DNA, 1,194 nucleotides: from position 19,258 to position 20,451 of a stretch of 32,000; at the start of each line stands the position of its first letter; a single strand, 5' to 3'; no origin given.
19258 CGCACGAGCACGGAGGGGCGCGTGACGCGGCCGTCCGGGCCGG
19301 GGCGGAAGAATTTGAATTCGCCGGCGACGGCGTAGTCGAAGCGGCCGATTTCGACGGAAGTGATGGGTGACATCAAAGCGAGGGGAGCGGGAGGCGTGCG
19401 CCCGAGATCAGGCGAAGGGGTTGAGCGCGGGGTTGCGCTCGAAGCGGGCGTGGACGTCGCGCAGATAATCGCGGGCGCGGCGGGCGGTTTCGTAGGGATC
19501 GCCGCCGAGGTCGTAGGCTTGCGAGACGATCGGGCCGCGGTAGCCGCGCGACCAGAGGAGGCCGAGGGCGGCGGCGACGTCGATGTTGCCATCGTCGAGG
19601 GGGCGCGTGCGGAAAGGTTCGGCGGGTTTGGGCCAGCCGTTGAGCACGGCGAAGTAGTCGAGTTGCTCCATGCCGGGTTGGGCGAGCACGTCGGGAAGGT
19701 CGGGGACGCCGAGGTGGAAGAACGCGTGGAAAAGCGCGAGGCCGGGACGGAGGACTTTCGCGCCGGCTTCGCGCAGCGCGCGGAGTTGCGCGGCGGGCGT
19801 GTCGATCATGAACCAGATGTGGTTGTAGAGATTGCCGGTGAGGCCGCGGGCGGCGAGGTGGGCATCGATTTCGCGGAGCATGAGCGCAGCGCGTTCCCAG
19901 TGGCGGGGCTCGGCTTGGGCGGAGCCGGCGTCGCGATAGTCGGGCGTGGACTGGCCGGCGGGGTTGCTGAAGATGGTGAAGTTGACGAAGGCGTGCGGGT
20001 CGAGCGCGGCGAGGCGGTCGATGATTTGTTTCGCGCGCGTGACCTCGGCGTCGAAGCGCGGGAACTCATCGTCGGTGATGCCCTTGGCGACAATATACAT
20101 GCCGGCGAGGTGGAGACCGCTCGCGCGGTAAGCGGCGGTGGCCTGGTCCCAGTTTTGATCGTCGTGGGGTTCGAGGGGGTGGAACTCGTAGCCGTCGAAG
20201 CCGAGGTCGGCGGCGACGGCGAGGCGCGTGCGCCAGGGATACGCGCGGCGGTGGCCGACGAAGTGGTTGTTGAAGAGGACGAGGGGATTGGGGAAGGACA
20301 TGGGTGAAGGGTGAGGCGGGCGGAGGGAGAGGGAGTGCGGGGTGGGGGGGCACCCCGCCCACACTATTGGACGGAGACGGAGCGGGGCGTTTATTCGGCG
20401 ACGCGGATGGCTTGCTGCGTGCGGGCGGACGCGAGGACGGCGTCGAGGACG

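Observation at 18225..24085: Uncharacterised cytoplasmic catabolic divergon: Gfo/Idh/MocA oxidoreductase, XylA-like TIM barrel, enolase-superfamily enzyme and signal-less heparinase II/III-like protein, coupled to a peptide-type importer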

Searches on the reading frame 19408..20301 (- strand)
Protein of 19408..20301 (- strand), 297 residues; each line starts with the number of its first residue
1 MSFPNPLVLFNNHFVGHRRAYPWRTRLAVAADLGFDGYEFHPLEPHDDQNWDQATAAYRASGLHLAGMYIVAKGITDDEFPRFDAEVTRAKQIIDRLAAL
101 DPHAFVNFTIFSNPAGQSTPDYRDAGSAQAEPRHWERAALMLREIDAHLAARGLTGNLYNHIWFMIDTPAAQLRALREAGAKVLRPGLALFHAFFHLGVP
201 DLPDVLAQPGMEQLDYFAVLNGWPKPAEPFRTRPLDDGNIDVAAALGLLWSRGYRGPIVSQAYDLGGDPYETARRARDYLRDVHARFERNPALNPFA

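Call 6: search_protein_families(library=pfam, proteins=[window:19408-20301:-], max_evalue=0.01)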
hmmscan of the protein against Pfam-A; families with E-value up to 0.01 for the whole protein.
window:19408-20301:- (297 aa): 1 family
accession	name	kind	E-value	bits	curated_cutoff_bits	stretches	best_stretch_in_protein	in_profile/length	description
PF01261.30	AP_endonuc_2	-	7e-16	59.1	31.1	1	27-282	1-248/249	Xylose isomerase-like TIM barrel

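Call 7: search_protein_families(library=ncbifam, proteins=[window:19408-20301:-], max_evalue=0.01)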
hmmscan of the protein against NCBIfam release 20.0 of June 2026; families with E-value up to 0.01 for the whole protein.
window:19408-20301:- (297 aa): 0 families

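Call 24: search_solved_structures(query=window:19408-20301:-, max_evalue=0.1)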
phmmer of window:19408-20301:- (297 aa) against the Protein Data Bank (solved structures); distinct sequences matched with E-value up to 0.1: 0.
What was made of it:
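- Tried and rejected: A PDB sequence search with the TIM protein alone found nothing (call 24).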

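Call 49: find_homologous_proteins(query=window:19408-20301:-, max_evalue=0.001)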
Query window:19408-20301:- (297 aa): 135 proteins with E <= 0.001 among 8000 candidates; the best 120 are listed.
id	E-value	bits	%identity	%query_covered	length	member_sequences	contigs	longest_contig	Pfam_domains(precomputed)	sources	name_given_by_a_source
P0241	1.1e-201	687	100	100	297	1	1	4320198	PF01261.31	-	-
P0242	1.1e-185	634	90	100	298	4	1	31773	PF01261.31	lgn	-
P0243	3.1e-179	613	88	100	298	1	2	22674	PF01261.31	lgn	-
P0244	5.3e-166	570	81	99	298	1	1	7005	PF01261.31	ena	-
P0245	1.9e-164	565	79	99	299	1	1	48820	PF01261.31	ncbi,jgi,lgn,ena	jgi:sugar phosphate isomerase/epimerase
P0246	7.7e-164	563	79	100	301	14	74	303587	PF01261.31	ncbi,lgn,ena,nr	ncbi:MAG: TIM barrel protein [Opitutales bacterium]|nr:TIM barrel protein [Opitutales bacterium]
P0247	7.2e-162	556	79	100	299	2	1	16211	PF01261.31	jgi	jgi:sugar phosphate isomerase/epimerase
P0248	3.3e-161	554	78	100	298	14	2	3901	PF01261.31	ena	-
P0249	3.3e-161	554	78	100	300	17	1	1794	PF01261.31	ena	-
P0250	7.3e-161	553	77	100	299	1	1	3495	PF01261.31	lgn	-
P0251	2.4e-160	551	79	99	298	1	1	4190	PF01261.31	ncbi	ncbi:MAG: sugar phosphate isomerase/epimerase family protein [Opitutaceae bacterium]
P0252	3.4e-160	551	77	100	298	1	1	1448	PF01261.31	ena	-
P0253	7.5e-160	550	76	100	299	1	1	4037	PF01261.31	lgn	-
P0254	8.8e-160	549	77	100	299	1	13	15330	PF01261.31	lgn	-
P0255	1.1e-159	549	77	99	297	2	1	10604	PF01261.31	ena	-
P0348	1.8e-110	387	57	100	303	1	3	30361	PF01261.31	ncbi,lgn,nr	ncbi:MAG: TIM barrel protein [Planctomycetes bacterium]|nr:TIM barrel protein [Planctomycetota bacte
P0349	2.1e-110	387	59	99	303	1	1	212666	PF01261.31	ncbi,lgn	-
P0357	7.5e-105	369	58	100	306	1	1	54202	PF01261.31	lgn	-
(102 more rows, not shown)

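Call 50: find_encoding_contigs(protein=P0348, flank=10000, max_places=1)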
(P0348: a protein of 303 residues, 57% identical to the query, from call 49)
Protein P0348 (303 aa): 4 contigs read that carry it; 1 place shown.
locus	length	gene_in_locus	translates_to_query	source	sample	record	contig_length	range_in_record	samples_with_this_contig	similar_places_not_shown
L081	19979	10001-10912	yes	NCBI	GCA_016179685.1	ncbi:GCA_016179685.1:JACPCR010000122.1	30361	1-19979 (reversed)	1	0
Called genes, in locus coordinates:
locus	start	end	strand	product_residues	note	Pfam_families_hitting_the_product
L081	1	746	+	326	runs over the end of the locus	PF13280:WYL, PF25583:WCX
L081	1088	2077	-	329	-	PF01408:GFO_IDH_MocA, PF22725:GFO_IDH_MocA_C3, PF02894:GFO_IDH_MocA_C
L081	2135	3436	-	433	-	PF00069:Pkinase, PF01636:APH (faint), PF07714:PK_Tyr_Ser-Thr, PF03109:ABC1 (weak), PF17667:Pkinase_fungal (weak)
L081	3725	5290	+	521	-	PF00989:PAS, PF08448:PAS_4, PF13426:PAS_9, PF00512:HisKA, PF02518:HATPase_c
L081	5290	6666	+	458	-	PF00072:Response_reg, PF00158:Sigma54_activat, PF14532:Sigma54_activ_2, PF07728:AAA_5 (weak), PF25601:AAA_lid_14, PF02954:HTH_8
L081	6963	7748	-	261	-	PF01261:AP_endonuc_2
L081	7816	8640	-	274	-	PF05721:PhyH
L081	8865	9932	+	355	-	PF01408:GFO_IDH_MocA, PF22725:GFO_IDH_MocA_C3, PF02894:GFO_IDH_MocA_C (weak)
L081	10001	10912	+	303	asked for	PF01261:AP_endonuc_2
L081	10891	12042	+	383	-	PF02746:MR_MLE_N, PF13378:MR_MLE_C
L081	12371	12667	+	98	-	PF04341:DUF485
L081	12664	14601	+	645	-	PF00474:SSF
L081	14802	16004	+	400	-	PF14583:Pectate_lyase22 (weak), PF26549:Tricorn_N (faint), PF07676:PD40 (faint)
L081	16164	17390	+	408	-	PF01408:GFO_IDH_MocA, PF02894:GFO_IDH_MocA_C, PF22725:GFO_IDH_MocA_C3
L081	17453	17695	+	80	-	-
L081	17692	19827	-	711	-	PF18961:DUF5703_N, PF22124:Glyco_hydro_95_cat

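Call 51: find_encoding_contigs(protein=P0349, flank=10000, max_places=1)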
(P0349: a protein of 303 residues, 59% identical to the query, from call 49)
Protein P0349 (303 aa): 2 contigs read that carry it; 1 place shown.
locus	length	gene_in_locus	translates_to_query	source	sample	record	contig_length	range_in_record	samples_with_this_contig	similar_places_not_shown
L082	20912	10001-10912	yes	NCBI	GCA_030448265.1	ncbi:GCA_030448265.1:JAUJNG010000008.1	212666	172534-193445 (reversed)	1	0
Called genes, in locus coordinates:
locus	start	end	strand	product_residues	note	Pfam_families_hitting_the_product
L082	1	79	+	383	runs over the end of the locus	PF01408:GFO_IDH_MocA, PF03447:NAD_binding_3, PF22725:GFO_IDH_MocA_C3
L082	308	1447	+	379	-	PF00392:GntR, PF00532:Peripla_BP_1 (weak), PF13377:Peripla_BP_3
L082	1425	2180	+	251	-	PF07963:N_methyl, PF07596:SBP_bac_10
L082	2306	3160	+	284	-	PF05721:PhyH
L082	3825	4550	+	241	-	PF01925:TauE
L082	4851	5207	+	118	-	PF00923:TAL_FSA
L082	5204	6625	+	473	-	PF00171:Aldedh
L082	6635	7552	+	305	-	PF14315:DUF4380 (faint)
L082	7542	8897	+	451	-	-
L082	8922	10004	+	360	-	PF01408:GFO_IDH_MocA, PF22725:GFO_IDH_MocA_C3, PF02894:GFO_IDH_MocA_C (faint)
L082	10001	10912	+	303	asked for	PF01261:AP_endonuc_2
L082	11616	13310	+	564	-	-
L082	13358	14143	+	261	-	PF05721:PhyH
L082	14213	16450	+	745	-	PF18961:DUF5703_N, PF22124:Glyco_hydro_95_cat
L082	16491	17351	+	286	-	PF05721:PhyH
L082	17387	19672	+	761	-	-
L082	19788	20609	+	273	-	PF05721:PhyH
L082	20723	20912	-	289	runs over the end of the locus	PF02311:AraC_binding, PF12833:HTH_18, PF00165:HTH_AraC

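Call 52: find_encoding_contigs(protein=P0357, flank=10000, max_places=1)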
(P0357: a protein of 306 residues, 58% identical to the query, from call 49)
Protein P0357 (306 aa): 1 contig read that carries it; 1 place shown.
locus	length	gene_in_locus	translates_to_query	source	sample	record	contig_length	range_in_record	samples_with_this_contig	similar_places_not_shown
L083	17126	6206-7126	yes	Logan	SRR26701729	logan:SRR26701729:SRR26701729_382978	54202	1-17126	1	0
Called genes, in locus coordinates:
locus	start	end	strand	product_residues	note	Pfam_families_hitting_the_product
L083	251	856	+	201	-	PF13302:Acetyltransf_3, PF00583:Acetyltransf_1, PF13673:Acetyltransf_10 (weak), PF13420:Acetyltransf_4 (weak), PF13508:Acetyltransf_7 (weak)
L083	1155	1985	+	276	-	-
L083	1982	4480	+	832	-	PF00133:tRNA-synt_1, PF01406:tRNA-synt_1e (faint), PF01921:tRNA-synt_1f (faint), PF09334:tRNA-synt_1g, PF13603:tRNA-synt_1_2, PF00133:tRNA-synt_1, PF09334:tRNA-synt_1g (weak), PF08264:Anticodon_1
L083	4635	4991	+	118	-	-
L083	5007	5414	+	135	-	PF00072:Response_reg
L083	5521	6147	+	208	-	PF10531:SLBB, PF14716:HHH_8 (faint), PF00633:HHH (weak), PF03934:T2SSK (weak), PF12836:HHH_3, PF14520:HHH_5 (faint)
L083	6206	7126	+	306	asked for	PF01261:AP_endonuc_2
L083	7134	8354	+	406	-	PF01408:GFO_IDH_MocA, PF21252:Glyco_hydro_109_C (weak)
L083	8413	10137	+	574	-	-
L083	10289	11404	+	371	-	PF01408:GFO_IDH_MocA, PF03447:NAD_binding_3 (weak), PF02894:GFO_IDH_MocA_C (weak), PF22725:GFO_IDH_MocA_C3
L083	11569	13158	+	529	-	PF04552:Sigma54_DBD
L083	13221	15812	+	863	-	PF08335:GlnD_UR_UTase, PF01966:HD, PF01842:ACT (faint)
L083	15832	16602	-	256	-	PF02151:UVR (weak)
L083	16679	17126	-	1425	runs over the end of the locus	PF01869:BcrAD_BadFG, PF09989:DUF2229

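Call 64: search_protein_families(library=ncbifam, proteins=[L081:12664-14601:+, L081:14802-16004:+, L081:16164-17390:+, L081:6963-7748:-, L081:7816-8640:-, L081:12371-12667:+], max_evalue=0.00001)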
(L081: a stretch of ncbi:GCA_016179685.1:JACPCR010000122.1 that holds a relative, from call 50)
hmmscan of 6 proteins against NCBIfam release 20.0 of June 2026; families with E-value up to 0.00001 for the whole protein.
L081:12664-14601:+ (645 aa): 10 families
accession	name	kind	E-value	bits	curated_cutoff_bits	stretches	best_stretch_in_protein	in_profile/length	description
NF058657.1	MncbAcdTpMctC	equivalog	1.6e-121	406.3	670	2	378-629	234-494/527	monocarboxylic acid transporter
NF006903.2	PRK09395.1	subfamily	8e-114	381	750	2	8-202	36-230/552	cation/acetate symporter ActP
NF009135.0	PRK12488.1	subfamily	2e-102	343.5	850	2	9-201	34-226/549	cation/acetate symporter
TIGR02711.1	symport_actP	equivalog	5.3e-94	315.9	1099.25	2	10-201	35-226/549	cation/acetate symporter ActP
TIGR03648.1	Na_symport_lg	subfamily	4.1e-69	233.4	320.75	3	22-195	12-185/547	VC_2705 family sodium/solute symporter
TIGR00813.1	sss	superfamily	1.3e-34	120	184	2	395-582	204-411/411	sodium/solute symporter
TIGR02121.1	Na_Pro_sym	equivalog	5.6e-20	71.5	515.5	1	399-602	243-450/488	sodium/proline symporter PutP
TIGR02119.1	panF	equivalog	1.1e-16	60.9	328.05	2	393-589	242-437/471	sodium/pantothenate symporter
NF046076.1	monocarbox_MctP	equivalog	2.9e-09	36.1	625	1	399-633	249-479/481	monocarboxylate uptake permease MctP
NF011948.0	PRK15419.1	equivalog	1.1e-08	34.4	955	1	424-590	282-445/502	sodium/proline symporter PutP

L081:14802-16004:+ (400 aa): 1 family
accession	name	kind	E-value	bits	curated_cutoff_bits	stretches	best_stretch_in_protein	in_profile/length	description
TIGR02800.1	propeller_TolB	equivalog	3.4e-08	32.8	343.15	0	367-396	281-310/418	Tol-Pal system beta propeller repeat protein TolB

L081:16164-17390:+ (408 aa): 5 families
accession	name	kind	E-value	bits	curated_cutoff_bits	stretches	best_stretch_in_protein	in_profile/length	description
NF040723.1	UDP-GlcNAcDh_Arch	equivalog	1.1e-18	67.9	450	1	5-133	1-116/302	UDP-N-acetylglucosamine 3-dehydrogenase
TIGR04380.1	myo_inos_iolG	equivalog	5e-15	55.2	355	1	5-256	2-224/330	inositol 2-dehydrogenase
NF052479.1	LevoglcsnDh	equivalog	1.2e-13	50.5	650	1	3-384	2-383/386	levoglucosan dehydrogenase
NF008607.0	PRK11579.1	subfamily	1.2e-09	37.6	330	1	60-221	47-199/346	oxidoreductase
NF058561.1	BT_2158_fam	equivalog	8.5e-07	27.9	750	1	2-128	33-147/487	glycoside 3-dehydrogenase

L081:6963-7748:- (261 aa): 5 families
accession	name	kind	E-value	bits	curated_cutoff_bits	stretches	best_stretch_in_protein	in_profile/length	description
NF009689.0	PRK13210.1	subfamily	1e-18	67.5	200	1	14-198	18-213/286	L-ribulose-5-phosphate 3-epimerase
NF009688.0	PRK13209.1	subfamily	7.5e-16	57.9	317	1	15-198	23-217/286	L-ribulose-5-phosphate 3-epimerase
NF051856.1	PsicseEpim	equivalog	7.5e-15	55.5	300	1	22-235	25-244/287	D-psicose 3-epimerase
TIGR00542.1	hxl6Piso_put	equivalog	4.2e-13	49.3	272.15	1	16-198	19-212/279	L-ribulose-5-phosphate 3-epimerase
NF041099.2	keto_glucon_epim_IolO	equivalog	1.7e-11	44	300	1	16-258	24-268/269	5-keto-L-gluconate epimerase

L081:7816-8640:- (274 aa): 4 families
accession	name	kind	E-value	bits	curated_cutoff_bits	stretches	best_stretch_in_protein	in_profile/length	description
NF052437.1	MPhHdxlPhnYGIM8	equivalog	9.5e-16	58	500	1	2-232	5-213/260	methylphosphonate hydroxylase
TIGR02408.1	ectoine_ThpD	equivalog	5e-11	42.5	336.5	1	2-163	17-170/277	ectoine hydroxylase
TIGR04436.1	SpoChoClust_3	subfamily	3e-08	33.2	200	1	6-242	8-210/300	putative 2OG-Fe(II) oxygenase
TIGR01762.1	chlorin-enz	subfamily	6.1e-07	29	226.3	0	3-163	4-158/288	chlorinating enzyme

L081:12371-12667:+ (98 aa): 0 families
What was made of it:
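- The Planctomycetes locus pairs the trio with a carboxylate symporter and has no GH38 (calls 50, 64).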

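Call 65: predict_structure(alignment_id=A2)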
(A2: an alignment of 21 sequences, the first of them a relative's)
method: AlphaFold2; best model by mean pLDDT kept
length: 297 residues; sequences in the alignment: 21
mean_pLDDT: 92.4   pTM: 0.91
mean pLDDT of the five models: 92.4, 91.5, 89.7, 89.3, 87.5
residues with pLDDT >= 90: 238; 70-90: 41; 50-70: 18; < 50: 0
segments of 3 or more residues with pLDDT < 50: none
pLDDT, mean of each block of 10 residues (from residue 1): 92 81 96 97 95 98 97 96 98 98 96 82 81 98 99 97 92 98 97 87 96 96 65 85 96 96 78 94 96 93
secondary structure, 60 per line:
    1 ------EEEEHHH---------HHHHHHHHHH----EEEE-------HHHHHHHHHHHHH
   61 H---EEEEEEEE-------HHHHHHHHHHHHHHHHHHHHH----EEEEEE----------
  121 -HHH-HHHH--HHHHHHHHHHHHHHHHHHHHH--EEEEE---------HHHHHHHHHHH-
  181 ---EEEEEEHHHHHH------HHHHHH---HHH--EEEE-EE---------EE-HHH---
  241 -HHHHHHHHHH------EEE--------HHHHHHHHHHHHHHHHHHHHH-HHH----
elements in order: E7-10 H23-32 E37-40 H48-61 E65-72 H80-100 E105-110 H126-129 H132-152 E155-159 H169-179 E184-189 H190-195 H202-207 E216-219 H242-251 E258-260 H269-289
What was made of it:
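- On Xylose-isomerase-like TIM barrel (AP_endonuc_2) enzymes: ketose epimerases, IolE, LgdB, DgpBC: AF2 pLDDT 92 (call 65).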

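Call 68: fold_search(model_id=the predicted structure, library=pdb)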
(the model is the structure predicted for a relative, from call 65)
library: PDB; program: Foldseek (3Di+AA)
matches with E <= 10: 1592; with E <= 0.001: 193
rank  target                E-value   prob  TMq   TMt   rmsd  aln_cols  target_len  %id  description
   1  3cqj_B                1.5e-12  1.00  0.69  0.74   4.1       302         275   17  Crystal Structure of L-xylulose-5-phosphate 3-epimerase UlaE (form B) complex with Zn2+ (released 2008-11-25)
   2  8z1i_A                2.9e-12  1.00  0.71  0.76   4.2       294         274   15  Crystal structure of the isomerase Art22 with ethylene glycol (released 2025-04-16)
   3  8z1i_B                3.1e-12  1.00  0.71  0.77   4.2       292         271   15  Crystal structure of the isomerase Art22 with ethylene glycol (released 2025-04-16)
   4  4ytr_B                3.1e-12  1.00  0.67  0.67   4.9       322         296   17  Crystal structure of D-tagatose 3-epimerase C66S from Pseudomonas cichorii in complex with 1-deoxy L-tagatose (released 2016-03-23)
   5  9koj_A                3.3e-12  1.00  0.72  0.77   3.9       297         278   14  Crystal structure of the isomerase Art22 (released 2025-07-30)
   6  3cqi_B                3.5e-12  1.00  0.70  0.76   3.9       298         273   16  Crystal Structure of L-xylulose-5-phosphate 3-epimerase UlaE (form B) complex with sulfate (released 2008-11-25)
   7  8yeb_I                4.4e-12  1.00  0.75  0.77   3.6       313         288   18  Crystal structure of L-ribulose 3-epimerase from Arthrobacter globiformis M30 (released 2025-02-12)
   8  4xsl_D                5.9e-12  1.00  0.69  0.70   4.7       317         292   18  Crystal strcutre of D-tagatose 3-epimerase C66S from Pseudomonas cichorii in complex with glycerol (released 2016-01-27)
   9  6wn6_A                6.3e-12  1.00  0.69  0.77   4.4       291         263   17  Crystal structure of 3-keto-D-glucoside 4-epimerase, YcjR, from E. coli, apo form (released 2020-06-10)
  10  4q7i_A                6.3e-12  1.00  0.70  0.70   4.7       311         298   16  Crystal structure of engineered thermostable D-tagatose 3-epimerase PcDTE-Var8 (released 2014-10-22)
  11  3cqi_A                7.1e-12  1.00  0.64  0.68   4.8       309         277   16  Crystal Structure of L-xylulose-5-phosphate 3-epimerase UlaE (form B) complex with sulfate (released 2008-11-25)
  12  4pgl_B                8.5e-12  1.00  0.70  0.72   4.5       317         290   18  Crystal structure of engineered D-tagatose 3-epimerase PcDTE-ILS6 (released 2014-10-22)
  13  9zmw_A                9.5e-12  1.00  0.71  0.70   4.5       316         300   18  Crystal structure of a Iole protein from Brucella melitensis (orthorhombic P form 2) (released 2025-12-24)
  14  4q7i_B                1.1e-11  1.00  0.68  0.69   4.9       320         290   18  Crystal structure of engineered thermostable D-tagatose 3-epimerase PcDTE-Var8 (released 2014-10-22)
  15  7dz3_C                1.3e-11  1.00  0.69  0.72   4.0       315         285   15  Crystal structures of D-allulose 3-epimerase with D-fructose from Sinorhizobium fredii (released 2022-08-03)
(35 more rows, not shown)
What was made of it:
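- On Xylose-isomerase-like TIM barrel (AP_endonuc_2) enzymes: ketose epimerases, IolE, LgdB, DgpBC: TM about 0.7 to UlaE, D-tagatose and L-ribulose 3-epimerases, YcjR and IolE (call 68).
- TIM fold neighbours include YcjR, a 3-keto-glucoside epimerase (call 68). IolE is among the TIM fold neighbours (call 68).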

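Call 69: search_solved_structures(query=A2, max_evalue=10, show_alignments=4)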
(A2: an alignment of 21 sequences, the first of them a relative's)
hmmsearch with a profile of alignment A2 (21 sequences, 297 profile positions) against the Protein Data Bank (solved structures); distinct sequences matched with E-value up to 10: 6.
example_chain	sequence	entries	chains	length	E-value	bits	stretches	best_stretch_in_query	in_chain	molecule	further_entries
3cqh_A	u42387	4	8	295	0.072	15.5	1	216-280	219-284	L-ribulose-5-phosphate 3-epimerase ulaE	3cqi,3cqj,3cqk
8zu6_A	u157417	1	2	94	0.61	12.4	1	191-249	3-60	Interferon-inducible double-stranded RNA-dependent protein kinase activator A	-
5hmq_A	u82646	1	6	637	0.7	12.2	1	226-279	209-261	4-hydroxyphenylpyruvate dioxygenase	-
7cj4_A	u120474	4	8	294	0.85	11.9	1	231-261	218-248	Epimerase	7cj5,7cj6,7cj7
7cj8_A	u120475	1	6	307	0.92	11.8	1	231-261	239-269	Epimerase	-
7cj9_A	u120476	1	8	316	1.1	11.6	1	232-261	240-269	Epimerase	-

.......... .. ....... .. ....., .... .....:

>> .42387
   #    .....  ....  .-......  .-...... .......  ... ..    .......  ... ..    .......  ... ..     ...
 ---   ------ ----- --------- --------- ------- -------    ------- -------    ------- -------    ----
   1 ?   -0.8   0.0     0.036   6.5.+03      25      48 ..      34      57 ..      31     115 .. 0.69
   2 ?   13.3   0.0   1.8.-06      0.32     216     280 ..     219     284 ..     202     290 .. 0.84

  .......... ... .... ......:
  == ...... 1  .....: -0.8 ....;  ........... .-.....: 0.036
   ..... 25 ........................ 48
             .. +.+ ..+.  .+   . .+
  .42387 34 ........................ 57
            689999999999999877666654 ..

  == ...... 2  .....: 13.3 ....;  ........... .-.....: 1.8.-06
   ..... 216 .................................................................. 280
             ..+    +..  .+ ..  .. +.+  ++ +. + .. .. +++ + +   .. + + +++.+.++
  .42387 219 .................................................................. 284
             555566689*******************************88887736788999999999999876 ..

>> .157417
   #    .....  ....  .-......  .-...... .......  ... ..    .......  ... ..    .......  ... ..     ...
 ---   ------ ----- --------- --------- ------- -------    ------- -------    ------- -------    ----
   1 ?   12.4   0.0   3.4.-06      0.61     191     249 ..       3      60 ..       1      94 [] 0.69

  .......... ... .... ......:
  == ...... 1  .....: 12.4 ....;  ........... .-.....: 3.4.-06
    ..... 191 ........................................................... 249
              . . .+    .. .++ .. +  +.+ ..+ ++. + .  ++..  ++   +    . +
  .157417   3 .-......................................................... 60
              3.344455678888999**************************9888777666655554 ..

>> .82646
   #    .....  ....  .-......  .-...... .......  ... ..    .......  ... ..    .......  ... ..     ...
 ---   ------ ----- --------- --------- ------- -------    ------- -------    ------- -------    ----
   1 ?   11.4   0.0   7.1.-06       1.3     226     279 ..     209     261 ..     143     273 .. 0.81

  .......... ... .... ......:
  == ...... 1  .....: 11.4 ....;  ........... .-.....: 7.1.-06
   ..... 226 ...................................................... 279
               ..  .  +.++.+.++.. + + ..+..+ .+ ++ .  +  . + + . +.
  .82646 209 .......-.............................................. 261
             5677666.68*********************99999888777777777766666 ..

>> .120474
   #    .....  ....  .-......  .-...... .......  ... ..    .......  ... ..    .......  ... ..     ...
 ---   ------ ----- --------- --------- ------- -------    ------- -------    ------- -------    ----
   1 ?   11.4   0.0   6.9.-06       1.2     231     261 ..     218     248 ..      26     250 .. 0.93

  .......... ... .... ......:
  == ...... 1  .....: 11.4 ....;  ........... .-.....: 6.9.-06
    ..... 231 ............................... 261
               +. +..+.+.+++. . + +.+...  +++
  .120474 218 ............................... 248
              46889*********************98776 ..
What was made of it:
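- On Xylose-isomerase-like TIM barrel (AP_endonuc_2) enzymes: ketose epimerases, IolE, LgdB, DgpBC: The UlaE alignment places Leu220/Asn221 at the strand-7 His (call 69).
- Closest known: KduI/KduD and DhuI/DhuD. Different: The activity is untested, and the TIM protein appears to lack the usual catalytic site of its fold (call 69).
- Closest known: Gfo + xylose-isomerase-fold pairs of oxidative glycoside cleavage. Different: The ligands aligned at beta7 and beta8 are replaced (call 69).
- The TIM protein appears to lack the ligands that known isomerases and epimerases of this fold use (call 69), so an isomerase role has no direct precedent. The TIM protein appears to lack the Glu/His ligands used by the known eliminases and epimerases of this fold (call 69).
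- Tried and rejected: Residue mapping therefore rests on weak HMMER alignments (call 69).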
